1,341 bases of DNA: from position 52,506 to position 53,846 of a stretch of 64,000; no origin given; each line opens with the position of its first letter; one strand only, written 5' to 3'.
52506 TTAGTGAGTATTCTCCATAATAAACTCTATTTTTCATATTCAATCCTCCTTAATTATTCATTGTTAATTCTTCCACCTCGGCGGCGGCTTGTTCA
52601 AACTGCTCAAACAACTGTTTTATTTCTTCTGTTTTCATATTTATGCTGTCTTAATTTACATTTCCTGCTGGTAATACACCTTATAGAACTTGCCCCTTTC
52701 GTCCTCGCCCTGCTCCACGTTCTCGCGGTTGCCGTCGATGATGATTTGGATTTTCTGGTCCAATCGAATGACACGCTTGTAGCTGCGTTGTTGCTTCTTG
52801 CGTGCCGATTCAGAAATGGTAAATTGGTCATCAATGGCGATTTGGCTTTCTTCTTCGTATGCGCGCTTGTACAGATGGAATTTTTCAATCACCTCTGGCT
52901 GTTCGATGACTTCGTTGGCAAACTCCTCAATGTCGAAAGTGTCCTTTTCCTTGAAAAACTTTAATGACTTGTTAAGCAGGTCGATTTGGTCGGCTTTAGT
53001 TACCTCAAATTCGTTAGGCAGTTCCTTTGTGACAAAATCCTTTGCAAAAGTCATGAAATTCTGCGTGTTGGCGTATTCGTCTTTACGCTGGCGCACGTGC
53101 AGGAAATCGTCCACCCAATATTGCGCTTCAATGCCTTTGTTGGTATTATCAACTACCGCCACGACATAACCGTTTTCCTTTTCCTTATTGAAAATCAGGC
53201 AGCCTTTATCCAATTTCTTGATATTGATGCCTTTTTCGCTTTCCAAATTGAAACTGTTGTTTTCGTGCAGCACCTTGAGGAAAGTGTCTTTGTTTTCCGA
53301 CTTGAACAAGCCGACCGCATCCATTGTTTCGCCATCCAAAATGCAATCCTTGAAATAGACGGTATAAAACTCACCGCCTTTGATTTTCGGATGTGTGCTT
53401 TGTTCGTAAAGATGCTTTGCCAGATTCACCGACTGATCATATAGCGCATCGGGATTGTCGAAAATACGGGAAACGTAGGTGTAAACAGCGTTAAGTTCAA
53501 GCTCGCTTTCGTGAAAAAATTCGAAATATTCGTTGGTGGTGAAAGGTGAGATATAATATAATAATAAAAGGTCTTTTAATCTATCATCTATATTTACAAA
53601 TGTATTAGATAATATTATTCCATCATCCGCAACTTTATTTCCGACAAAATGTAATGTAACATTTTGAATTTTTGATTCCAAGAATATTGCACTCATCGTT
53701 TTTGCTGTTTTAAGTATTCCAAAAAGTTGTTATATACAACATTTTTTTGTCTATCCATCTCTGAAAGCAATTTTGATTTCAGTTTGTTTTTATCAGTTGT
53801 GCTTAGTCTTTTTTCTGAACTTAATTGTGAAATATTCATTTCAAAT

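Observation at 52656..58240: Coupled four-gene operon (Type IIG-like RM fusion + two orphan proteins + NdpA/YejK-like protein): best candidate for an undescribed defence system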

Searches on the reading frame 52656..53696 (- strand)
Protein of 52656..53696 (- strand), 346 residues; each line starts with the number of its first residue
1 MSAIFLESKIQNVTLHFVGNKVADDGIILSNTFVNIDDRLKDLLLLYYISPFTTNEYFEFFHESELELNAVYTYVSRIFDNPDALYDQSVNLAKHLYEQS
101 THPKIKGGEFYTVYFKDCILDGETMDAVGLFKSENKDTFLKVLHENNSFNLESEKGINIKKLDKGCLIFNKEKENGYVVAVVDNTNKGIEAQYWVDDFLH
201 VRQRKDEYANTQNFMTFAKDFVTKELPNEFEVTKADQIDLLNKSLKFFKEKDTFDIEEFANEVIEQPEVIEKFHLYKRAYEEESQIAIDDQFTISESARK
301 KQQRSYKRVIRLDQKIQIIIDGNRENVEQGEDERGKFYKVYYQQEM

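Call 3: search_protein_families(library=pfam, proteins=[window:52656-53696:-], max_evalue=0.1)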
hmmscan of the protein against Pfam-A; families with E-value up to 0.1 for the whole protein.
window:52656-53696:- (346 aa): 3 families
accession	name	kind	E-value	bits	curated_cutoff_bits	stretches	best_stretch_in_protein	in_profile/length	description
PF04245.18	NA37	-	1.9e-33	116.7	24.6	1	47-324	38-305/325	37-kD nucleoid-associated bacterial protein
PF12552.13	DUF3741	-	0.049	14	24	0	123-148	21-45/45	Protein of unknown function (DUF3741)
PF20764.2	DUF6837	-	0.089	13.4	22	0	24-64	9-49/73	Domain of unknown function (DUF6837)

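Call 4: search_protein_families(library=padloc, proteins=[window:52656-53696:-], max_evalue=0.1)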
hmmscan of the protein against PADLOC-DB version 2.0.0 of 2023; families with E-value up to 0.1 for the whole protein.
window:52656-53696:- (346 aa): 0 families

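Call 5: search_protein_families(library=ncbifam, proteins=[window:52656-53696:-], max_evalue=0.1)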
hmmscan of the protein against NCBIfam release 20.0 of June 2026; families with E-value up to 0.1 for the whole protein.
window:52656-53696:- (346 aa): 1 family
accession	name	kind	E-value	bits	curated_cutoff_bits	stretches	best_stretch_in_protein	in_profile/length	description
NF006991.0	PRK09456.1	equivalog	0.014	15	295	1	168-213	92-136/199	glucose-1-phosphatase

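Call 6: search_protein_families(library=phrogs, proteins=[window:52656-53696:-], max_evalue=0.1)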
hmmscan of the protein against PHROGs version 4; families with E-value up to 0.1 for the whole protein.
window:52656-53696:- (346 aa): 1 family
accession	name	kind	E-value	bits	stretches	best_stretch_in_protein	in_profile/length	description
phrog_1974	-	unknown function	1e-10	42.2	1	10-320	9-310/344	-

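Call 14: find_homologous_proteins(query=window:52656-53696:-, max_evalue=0.00001)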
Query window:52656-53696:- (346 aa): 6848 proteins with E <= 0.00001 among 7835 candidates; the best 120 are listed.
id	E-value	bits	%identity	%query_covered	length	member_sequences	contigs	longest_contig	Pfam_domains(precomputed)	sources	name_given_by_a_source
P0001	7.0e-224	760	100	100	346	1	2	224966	PF04245.19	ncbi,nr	ncbi:MAG: nucleoid-associated protein [Bacteroidales bacterium]|nr:nucleoid-associated protein [Bact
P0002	5.4e-223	757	99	100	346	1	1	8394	PF04245.19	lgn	-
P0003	3.5e-214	728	96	100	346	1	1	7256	PF04245.19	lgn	-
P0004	1.0e-210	717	93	100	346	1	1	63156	PF04245.19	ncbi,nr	ncbi:MAG: nucleoid-associated protein [Bacteroidales bacterium]|nr:nucleoid-associated protein [Bact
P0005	2.3e-197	673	90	97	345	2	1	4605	PF04245.19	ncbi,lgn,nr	ncbi:MAG: nucleoid-associated protein [Bacteroidia bacterium]|nr:nucleoid-associated protein [Bacter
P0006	1.0e-195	668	90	97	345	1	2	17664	PF04245.19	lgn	-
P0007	4.5e-195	666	90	97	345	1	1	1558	PF04245.19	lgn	-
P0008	4.3e-194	662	87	98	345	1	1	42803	PF04245.19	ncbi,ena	-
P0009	1.2e-193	661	87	99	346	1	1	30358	PF04245.19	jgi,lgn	-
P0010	2.4e-193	660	88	100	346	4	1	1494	PF04245.19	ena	-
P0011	3.1e-193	660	87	99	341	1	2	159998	PF04245.19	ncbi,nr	ncbi:MAG: nucleoid-associated protein [Bacteroidales bacterium]|nr:nucleoid-associated protein [Bact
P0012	3.0e-192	656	86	99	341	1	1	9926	PF04245.19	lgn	-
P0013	1.9e-187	641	87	97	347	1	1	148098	PF04245.19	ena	-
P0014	4.6e-180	616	81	98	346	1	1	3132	PF04245.19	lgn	-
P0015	2.0e-179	614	80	98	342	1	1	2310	PF04245.19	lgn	-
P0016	3.2e-178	610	81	98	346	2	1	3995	PF04245.19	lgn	-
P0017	7.0e-176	603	80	99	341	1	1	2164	PF04245.19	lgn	-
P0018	7.1e-175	599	81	97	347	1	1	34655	PF04245.19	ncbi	-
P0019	1.2e-174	599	80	98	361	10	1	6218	PF04245.19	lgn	-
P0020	2.1e-174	598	76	100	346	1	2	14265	PF04245.19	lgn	-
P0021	2.7e-172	591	77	98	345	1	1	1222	PF04245.19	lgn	-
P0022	6.6e-172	589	76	98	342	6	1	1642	PF04245.19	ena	-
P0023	7.3e-172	589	78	98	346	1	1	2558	PF04245.19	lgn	-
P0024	7.8e-172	589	76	100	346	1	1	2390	PF04245.19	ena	-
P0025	1.4e-171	588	75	100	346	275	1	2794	PF04245.19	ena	-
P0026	2.1e-171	588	80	97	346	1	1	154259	PF04245.19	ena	-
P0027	7.1e-171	586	76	97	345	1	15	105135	PF04245.19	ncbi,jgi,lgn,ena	-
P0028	8.9e-171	586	76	100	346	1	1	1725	PF04245.19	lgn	-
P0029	1.5e-170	585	80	98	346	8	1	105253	PF04245.19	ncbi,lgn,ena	-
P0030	2.4e-170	584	76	100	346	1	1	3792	PF04245.19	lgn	-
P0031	2.9e-170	584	76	100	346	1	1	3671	PF04245.19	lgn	-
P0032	3.0e-170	584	76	100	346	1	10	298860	PF04245.19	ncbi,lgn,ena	-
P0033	4.5e-170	583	74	100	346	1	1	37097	PF04245.19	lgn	-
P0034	5.2e-170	583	75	99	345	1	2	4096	PF04245.19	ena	-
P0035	6.3e-170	583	75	100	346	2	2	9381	PF04245.19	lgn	-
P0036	1.2e-169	582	74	99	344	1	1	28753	PF04245.19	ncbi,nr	ncbi:MAG: nucleoid-associated protein [Porphyromonadaceae bacterium]|nr:nucleoid-associated protein 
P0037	1.3e-169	582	74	100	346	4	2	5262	PF04245.19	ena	-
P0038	1.9e-169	581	77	98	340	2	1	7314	PF04245.19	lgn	-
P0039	2.2e-169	581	76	98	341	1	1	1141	PF04245.19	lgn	-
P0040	2.4e-169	581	75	99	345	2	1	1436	PF04245.19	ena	-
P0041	3.0e-169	581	75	98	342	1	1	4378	PF04245.19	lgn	-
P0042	3.0e-169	581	75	98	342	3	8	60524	PF04245.19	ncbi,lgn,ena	-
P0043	3.1e-169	581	75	98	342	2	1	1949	PF04245.19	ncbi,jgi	jgi:hypothetical protein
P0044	3.6e-169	580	75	98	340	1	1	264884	PF04245.19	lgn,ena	-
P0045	3.9e-169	580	74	100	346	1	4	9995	PF04245.19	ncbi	-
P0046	7.1e-169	579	76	98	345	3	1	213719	PF04245.19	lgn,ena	-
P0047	7.2e-169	579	75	100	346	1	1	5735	PF04245.19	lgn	-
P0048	7.4e-169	579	74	100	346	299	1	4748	PF04245.19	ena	-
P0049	9.7e-169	579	74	100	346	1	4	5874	PF04245.19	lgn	-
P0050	1.0e-168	579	76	98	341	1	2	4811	PF04245.19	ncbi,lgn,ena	-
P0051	1.5e-168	578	74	98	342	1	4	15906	PF04245.19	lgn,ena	-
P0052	1.8e-168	578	76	98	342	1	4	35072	PF04245.19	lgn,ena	-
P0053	2.4e-168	578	74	100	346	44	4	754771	PF04245.19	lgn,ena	-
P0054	2.7e-168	578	74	100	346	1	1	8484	PF04245.19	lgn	-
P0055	3.9e-168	577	73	100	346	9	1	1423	PF04245.19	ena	-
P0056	4.0e-168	577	75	98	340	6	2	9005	PF04245.19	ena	-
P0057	4.7e-168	577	76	98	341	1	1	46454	PF04245.19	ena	-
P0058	5.0e-168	577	76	97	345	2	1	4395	PF04245.19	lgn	-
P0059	5.8e-168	576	75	98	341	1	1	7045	PF04245.19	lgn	-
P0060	6.1e-168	576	75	100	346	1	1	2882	PF04245.19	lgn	-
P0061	7.1e-168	576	76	98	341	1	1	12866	PF04245.19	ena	-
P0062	8.4e-168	576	74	100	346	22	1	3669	PF04245.19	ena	-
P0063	9.1e-168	576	75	98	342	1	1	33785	PF04245.19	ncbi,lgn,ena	-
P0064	1.4e-167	575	76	97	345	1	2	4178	PF04245.19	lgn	-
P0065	1.7e-167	575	74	98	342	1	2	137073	PF04245.19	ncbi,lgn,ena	-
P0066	1.7e-167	575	75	98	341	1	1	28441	PF04245.19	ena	-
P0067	2.2e-167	575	76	98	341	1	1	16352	PF04245.19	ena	-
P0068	2.4e-167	574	75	98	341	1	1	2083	PF04245.19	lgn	-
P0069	3.2e-167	574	75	98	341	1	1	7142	PF04245.19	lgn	-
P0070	3.6e-167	574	75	98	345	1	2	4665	PF04245.19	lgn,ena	-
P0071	4.5e-167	574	75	98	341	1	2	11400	PF04245.19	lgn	-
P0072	4.7e-167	573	74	98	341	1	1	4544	PF04245.19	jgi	jgi:hypothetical protein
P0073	5.2e-167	573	75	100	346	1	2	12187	PF04245.19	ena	-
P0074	5.8e-167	573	74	100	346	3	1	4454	PF04245.19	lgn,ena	-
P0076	7.8e-167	573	75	100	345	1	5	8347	PF04245.19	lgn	-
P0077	7.9e-167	573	74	98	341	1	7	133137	PF04245.19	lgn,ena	-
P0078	7.9e-167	573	73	100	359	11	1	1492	PF04245.19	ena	-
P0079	1.0e-166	572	75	98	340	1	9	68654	PF04245.19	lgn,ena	-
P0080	1.1e-166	572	75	98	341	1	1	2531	PF04245.19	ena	-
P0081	1.2e-166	572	74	98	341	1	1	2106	PF04245.19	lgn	-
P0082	1.2e-166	572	75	97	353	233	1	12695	PF04245.19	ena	-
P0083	1.3e-166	572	74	100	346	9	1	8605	PF04245.19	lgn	-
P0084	1.5e-166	572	75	98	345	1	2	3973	PF04245.19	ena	-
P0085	1.8e-166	572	75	97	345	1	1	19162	PF04245.19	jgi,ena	-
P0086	1.8e-166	572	75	98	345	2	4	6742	PF04245.19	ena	-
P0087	2.2e-166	571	75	98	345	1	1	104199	PF04245.19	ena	-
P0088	3.2e-166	571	75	98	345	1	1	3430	PF04245.19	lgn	-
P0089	3.5e-166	571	74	98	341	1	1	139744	PF04245.19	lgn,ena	-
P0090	3.6e-166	571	74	98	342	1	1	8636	PF04245.19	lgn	-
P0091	3.9e-166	571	74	100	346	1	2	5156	PF04245.19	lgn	-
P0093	5.0e-166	570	72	100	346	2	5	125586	PF04245.19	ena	-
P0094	5.1e-166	570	75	98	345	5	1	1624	PF04245.19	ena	-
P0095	5.5e-166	570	75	97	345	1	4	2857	PF04245.19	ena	-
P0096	6.3e-166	570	76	97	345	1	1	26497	PF04245.19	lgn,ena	-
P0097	7.2e-166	570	75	98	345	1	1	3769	PF04245.19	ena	-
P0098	7.8e-166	570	74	100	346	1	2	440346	PF04245.19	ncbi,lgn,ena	-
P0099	1.1e-165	569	75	98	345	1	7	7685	PF04245.19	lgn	-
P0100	1.2e-165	569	74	97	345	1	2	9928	PF04245.19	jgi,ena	-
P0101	1.2e-165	569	75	98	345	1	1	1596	PF04245.19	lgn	-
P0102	2.9e-165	568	74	100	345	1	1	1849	PF04245.19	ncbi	-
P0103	3.3e-165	567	74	97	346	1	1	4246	PF04245.19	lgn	-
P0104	3.3e-165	567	73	98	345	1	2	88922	PF04245.19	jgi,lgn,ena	-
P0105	3.7e-165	567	74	100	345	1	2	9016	PF04245.19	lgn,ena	-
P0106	3.9e-165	567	73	98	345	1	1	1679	PF04245.19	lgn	-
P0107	5.0e-165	567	74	98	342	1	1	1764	PF04245.19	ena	-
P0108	6.1e-165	567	73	98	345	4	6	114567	PF04245.19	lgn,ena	-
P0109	6.2e-165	567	73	98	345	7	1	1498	PF04245.19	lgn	-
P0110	6.9e-165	566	74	98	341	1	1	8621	PF04245.19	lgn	-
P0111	6.9e-165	566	72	100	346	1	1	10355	PF04245.19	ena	-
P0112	7.0e-165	566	74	100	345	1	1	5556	PF04245.19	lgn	-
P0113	7.1e-165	566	74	97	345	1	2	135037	PF04245.19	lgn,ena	-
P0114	7.8e-165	566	74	97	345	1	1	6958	PF04245.19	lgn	-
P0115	8.0e-165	566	74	98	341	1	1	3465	PF04245.19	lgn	-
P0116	9.1e-165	566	75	97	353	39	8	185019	PF04245.19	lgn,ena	-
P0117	1.3e-164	566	72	100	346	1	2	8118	PF04245.19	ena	-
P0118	1.4e-164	565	75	97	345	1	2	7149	PF04245.19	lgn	-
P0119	1.4e-164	565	75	97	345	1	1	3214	PF04245.19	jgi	jgi:hypothetical protein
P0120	1.5e-164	565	75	94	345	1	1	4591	PF04245.19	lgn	-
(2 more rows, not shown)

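Call 16: find_encoding_contigs(protein=P0001, flank=10000, max_places=3)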
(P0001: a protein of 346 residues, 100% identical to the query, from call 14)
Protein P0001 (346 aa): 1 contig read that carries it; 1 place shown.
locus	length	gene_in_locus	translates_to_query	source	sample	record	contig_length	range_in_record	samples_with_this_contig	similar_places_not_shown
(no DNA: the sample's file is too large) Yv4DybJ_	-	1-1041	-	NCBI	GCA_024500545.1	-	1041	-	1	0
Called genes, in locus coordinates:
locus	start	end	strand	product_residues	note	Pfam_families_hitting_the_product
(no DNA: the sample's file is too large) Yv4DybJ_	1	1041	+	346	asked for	PF04245:NA37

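Call 17: find_encoding_contigs(protein=P0004, flank=10000, max_places=3)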
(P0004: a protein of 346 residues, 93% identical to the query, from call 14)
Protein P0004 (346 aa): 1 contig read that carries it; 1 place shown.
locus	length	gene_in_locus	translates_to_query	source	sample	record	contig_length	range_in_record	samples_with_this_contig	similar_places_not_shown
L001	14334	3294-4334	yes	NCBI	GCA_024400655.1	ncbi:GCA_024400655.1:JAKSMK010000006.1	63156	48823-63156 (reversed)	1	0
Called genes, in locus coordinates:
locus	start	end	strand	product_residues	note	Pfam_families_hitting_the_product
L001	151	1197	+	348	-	PF01420:Methylase_S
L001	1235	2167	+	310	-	PF26115:PDDEXK_GAPS4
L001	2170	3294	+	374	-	PF26110:GAPS4b_N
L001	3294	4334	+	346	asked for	PF04245:NA37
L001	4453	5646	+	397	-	PF03235:GmrSD_N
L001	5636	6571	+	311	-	-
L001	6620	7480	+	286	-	PF02661:Fic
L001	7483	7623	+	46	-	-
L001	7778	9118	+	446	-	PF00070:Pyr_redox (faint), PF02254:TrkA_N, PF13241:NAD_binding_7 (faint), PF02080:TrkA_C, PF02254:TrkA_N, PF02080:TrkA_C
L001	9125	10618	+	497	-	PF02386:TrkH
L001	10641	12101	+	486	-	PF02386:TrkH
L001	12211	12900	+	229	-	PF00005:ABC_tran, PF13304:AAA_21 (faint)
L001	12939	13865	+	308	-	PF00691:OmpA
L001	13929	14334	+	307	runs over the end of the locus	PF13480:Acetyltransf_6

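Call 18: find_encoding_contigs(protein=P0011, flank=10000, max_places=3)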
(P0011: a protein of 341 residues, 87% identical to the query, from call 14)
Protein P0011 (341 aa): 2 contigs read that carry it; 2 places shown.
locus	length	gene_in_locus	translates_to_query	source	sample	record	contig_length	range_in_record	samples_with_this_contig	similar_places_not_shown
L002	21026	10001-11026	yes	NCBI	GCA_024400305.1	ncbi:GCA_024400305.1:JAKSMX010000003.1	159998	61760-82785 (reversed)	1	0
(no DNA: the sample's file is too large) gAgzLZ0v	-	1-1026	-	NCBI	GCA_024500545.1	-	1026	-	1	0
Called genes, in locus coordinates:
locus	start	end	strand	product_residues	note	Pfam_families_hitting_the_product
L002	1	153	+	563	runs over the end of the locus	PF14371:DUF4412, PF22252:PNGase_F-II_N, PF09112:N-glycanase_N, PF09113:N-glycanase_C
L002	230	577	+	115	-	-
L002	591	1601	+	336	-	PF13274:SocA_Panacea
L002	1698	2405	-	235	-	PF19775:DUF6261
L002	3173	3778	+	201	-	PF12686:DUF3800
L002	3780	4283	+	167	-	-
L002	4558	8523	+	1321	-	PF13588:HSDR_N_2 (faint), PF02384:N6_Mtase, PF07669:Eco57I, PF01420:Methylase_S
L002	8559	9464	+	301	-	-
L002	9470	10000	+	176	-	-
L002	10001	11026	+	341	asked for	PF04245:NA37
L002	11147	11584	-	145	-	-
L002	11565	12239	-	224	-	PF13151:DUF3990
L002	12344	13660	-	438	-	PF01966:HD (weak), PF13286:HD_assoc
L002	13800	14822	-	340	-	PF00814:TsaD, PF02543:Carbam_trans_N (faint), PF22521:HypF_C_2 (weak)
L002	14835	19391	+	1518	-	PF27051:TamB_N, PF04357:TamB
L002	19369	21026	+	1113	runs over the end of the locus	PF00580:UvrD-helicase, PF13245:AAA_19 (weak), PF13361:UvrD_C, PF13538:UvrD_C_2 (faint), PF12705:PDDEXK_1 (weak)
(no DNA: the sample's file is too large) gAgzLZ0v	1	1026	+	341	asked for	PF04245:NA37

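Call 19: find_encoding_contigs(protein=P0053, flank=10000, max_places=4)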
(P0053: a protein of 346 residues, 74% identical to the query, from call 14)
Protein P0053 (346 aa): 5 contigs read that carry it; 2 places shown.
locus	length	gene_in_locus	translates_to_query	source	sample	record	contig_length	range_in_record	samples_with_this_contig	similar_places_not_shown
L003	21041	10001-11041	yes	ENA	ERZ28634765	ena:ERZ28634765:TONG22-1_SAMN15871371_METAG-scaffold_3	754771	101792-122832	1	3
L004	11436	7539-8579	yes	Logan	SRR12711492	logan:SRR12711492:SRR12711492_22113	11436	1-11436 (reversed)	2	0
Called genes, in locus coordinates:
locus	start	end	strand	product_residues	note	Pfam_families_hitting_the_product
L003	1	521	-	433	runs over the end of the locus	PF16822:ALGX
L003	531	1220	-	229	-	PF13398:Peptidase_M50B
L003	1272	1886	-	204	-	PF00498:FHA, PF16697:Yop-YscD_cpl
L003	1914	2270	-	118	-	-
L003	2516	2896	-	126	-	PF13905:Thioredoxin_8 (faint), PF00085:Thioredoxin, PF13098:Thioredoxin_2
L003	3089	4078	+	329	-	PF13310:Virulence_RhuM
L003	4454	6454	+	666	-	PF13588:HSDR_N_2, PF02384:N6_Mtase, PF01170:UPF0020 (faint), PF07669:Eco57I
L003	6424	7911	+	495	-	PF01420:Methylase_S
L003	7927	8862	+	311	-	PF26115:PDDEXK_GAPS4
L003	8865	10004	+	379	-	PF26110:GAPS4b_N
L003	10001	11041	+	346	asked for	PF04245:NA37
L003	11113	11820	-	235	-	PF13707:RloB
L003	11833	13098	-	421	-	PF13175:AAA_15 (faint), PF13304:AAA_21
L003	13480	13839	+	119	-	-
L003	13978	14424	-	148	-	PF00578:AhpC-TSA, PF08534:Redoxin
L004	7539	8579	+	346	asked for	PF04245:NA37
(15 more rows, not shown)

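Call 20: find_encoding_contigs(protein=P0032, flank=10000, max_places=4)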
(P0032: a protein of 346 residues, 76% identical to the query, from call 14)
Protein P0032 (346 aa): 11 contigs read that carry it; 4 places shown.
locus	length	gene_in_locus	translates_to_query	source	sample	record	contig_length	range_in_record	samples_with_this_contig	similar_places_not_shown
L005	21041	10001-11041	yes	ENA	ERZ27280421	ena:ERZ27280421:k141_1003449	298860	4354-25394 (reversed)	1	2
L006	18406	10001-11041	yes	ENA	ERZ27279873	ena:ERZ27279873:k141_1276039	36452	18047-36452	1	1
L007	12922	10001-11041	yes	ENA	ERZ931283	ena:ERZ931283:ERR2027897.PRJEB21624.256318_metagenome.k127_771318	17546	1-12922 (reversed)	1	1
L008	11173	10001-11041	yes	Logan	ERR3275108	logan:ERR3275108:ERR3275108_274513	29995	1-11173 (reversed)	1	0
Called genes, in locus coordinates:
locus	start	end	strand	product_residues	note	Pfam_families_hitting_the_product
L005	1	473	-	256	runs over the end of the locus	PF22435:MRM3-like_sub_bind, PF00588:SpoU_methylase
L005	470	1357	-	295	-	PF00892:EamA, PF03151:TPT (weak)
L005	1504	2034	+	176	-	-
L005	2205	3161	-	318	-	PF01699:Na_Ca_ex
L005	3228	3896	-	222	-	PF01168:Ala_racemase_N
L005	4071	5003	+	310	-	PF06250:YhcG_C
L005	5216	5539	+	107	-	PF01909:NTP_transf_2, PF18765:Polbeta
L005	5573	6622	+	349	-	PF24447:RE_BanI, PF26568:RE_BanI_C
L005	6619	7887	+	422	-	PF00145:DNA_methylase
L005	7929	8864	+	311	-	PF26115:PDDEXK_GAPS4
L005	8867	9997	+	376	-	PF26110:GAPS4b_N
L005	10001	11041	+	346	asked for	PF04245:NA37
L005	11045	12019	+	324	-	PF13310:Virulence_RhuM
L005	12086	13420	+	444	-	PF02881:SRP54_N, PF06414:Zeta_toxin, PF13401:AAA_22 (weak), PF00448:SRP54, PF01656:CbiA (weak), PF02978:SRP_SPB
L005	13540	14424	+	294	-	PF00763:THF_DHG_CYH, PF02882:THF_DHG_CYH_C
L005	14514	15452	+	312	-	-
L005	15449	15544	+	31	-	-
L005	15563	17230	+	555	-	PF13432:TPR_16 (faint), PF26549:Tricorn_N (faint), PF07676:PD40, PF05359:DUF748 (faint), PF00691:OmpA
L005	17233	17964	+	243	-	PF13472:Lipase_GDSL_2, PF16255:Lipase_GDSL_lke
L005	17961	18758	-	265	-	PF01694:Rhomboid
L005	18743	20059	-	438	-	PF13173:AAA_14, PF13635:DUF4143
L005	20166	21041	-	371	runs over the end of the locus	PF01571:GCV_T, PF08669:GCV_T_C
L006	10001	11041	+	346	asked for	PF04245:NA37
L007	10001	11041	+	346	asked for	PF04245:NA37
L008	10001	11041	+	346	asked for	PF04245:NA37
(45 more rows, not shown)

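Call 21: find_encoding_contigs(protein=P0013, flank=10000, max_places=3)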
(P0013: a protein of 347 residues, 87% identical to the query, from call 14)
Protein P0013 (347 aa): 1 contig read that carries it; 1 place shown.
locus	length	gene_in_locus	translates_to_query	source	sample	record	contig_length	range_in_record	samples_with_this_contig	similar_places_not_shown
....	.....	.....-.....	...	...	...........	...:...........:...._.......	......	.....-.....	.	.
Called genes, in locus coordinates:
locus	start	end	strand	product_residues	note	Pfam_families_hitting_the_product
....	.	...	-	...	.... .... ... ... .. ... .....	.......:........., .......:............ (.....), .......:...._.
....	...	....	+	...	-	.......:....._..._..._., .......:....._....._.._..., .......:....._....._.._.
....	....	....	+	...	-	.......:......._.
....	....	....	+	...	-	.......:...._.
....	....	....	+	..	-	-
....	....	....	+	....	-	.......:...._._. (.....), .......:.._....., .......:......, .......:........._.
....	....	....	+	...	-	-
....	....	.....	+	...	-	-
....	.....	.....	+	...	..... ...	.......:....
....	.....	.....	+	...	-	-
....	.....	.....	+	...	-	-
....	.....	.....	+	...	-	-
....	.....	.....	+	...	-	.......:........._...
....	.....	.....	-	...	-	-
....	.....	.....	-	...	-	-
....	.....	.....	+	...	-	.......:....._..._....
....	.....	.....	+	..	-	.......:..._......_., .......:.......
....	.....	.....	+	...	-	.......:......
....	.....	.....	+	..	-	-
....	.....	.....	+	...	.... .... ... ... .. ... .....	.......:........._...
